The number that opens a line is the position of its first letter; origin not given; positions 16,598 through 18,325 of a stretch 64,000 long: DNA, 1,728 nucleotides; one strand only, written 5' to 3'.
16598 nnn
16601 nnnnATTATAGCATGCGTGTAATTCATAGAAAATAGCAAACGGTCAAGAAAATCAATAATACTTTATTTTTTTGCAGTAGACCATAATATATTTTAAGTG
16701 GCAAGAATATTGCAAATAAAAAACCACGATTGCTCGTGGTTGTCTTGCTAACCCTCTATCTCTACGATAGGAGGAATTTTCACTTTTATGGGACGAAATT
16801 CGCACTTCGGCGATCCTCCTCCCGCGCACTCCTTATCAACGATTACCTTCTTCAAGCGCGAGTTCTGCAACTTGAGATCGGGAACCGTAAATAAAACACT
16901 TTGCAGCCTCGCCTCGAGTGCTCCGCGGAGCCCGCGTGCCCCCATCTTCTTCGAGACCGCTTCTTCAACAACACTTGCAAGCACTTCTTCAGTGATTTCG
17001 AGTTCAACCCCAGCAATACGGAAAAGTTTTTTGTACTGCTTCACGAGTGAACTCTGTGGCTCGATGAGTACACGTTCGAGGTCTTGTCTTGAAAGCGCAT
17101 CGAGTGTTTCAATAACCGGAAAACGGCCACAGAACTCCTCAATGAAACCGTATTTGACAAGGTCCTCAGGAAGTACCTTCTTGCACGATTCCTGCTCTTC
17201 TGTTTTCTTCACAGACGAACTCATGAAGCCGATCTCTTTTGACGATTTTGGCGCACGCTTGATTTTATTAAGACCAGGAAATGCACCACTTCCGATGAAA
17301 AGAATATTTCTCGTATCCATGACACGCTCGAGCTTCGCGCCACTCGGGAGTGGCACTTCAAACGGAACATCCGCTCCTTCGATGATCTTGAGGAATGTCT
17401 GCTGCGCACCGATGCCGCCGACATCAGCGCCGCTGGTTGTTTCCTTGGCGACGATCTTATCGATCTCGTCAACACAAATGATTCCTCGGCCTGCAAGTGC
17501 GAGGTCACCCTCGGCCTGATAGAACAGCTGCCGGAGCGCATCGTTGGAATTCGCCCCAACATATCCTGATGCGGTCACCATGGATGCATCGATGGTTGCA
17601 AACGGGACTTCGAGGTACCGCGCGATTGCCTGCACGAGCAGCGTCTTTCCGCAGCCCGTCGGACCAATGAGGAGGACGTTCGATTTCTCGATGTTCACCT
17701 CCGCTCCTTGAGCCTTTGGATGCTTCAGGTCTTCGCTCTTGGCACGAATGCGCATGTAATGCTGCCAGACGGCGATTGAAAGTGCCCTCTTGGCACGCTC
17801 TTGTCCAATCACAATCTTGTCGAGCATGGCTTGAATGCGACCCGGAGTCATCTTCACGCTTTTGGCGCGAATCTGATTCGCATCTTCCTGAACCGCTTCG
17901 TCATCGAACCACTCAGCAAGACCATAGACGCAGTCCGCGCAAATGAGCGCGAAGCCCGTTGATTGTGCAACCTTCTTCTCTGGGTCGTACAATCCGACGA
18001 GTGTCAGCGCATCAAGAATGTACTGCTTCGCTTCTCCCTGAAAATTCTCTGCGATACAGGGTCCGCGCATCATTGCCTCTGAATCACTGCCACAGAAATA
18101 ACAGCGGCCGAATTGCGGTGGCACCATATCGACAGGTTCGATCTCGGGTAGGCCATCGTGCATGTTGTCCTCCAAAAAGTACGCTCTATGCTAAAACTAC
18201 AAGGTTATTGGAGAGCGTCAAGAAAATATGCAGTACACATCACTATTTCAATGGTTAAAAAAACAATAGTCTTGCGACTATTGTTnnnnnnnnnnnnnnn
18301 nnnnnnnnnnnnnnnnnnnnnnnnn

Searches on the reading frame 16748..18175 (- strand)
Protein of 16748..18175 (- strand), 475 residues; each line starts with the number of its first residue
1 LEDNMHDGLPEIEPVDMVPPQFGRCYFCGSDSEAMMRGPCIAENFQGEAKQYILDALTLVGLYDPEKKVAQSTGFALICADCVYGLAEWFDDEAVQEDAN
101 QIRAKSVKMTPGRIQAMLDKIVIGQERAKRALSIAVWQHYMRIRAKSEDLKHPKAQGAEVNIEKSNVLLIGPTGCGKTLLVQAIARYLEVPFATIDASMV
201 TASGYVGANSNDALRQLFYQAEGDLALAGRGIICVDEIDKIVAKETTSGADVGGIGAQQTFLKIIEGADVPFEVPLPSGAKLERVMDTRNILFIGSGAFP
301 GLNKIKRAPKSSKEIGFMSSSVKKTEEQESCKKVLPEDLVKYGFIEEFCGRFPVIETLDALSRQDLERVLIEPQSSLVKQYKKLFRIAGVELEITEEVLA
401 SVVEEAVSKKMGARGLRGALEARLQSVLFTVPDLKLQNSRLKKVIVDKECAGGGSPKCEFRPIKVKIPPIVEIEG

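Call 46: search_protein_families(library=ncbifam, proteins=[window:16748-18175:-], max_evalue=1e-10)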
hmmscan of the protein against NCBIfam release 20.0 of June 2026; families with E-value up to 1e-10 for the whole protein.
window:16748-18175:- (475 aa): 4 families
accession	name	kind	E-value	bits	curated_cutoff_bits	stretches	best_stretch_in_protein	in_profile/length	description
NF003745.1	PRK05342.1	equivalog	4.4e-111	371.7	359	1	72-452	24-400/418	ATP-dependent Clp protease ATP-binding subunit ClpX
TIGR00382.1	clpX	equivalog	2.6e-99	333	370.75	1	69-450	24-404/414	ATP-dependent protease ATP-binding subunit ClpX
TIGR00390.1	hslU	equivalog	1.1e-48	166.4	362.45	2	109-218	1-101/441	ATP-dependent protease ATPase subunit HslU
NF003229.0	PRK04195.1-5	equivalog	5.4e-11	41.9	280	1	160-271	40-137/413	replication factor C large subunit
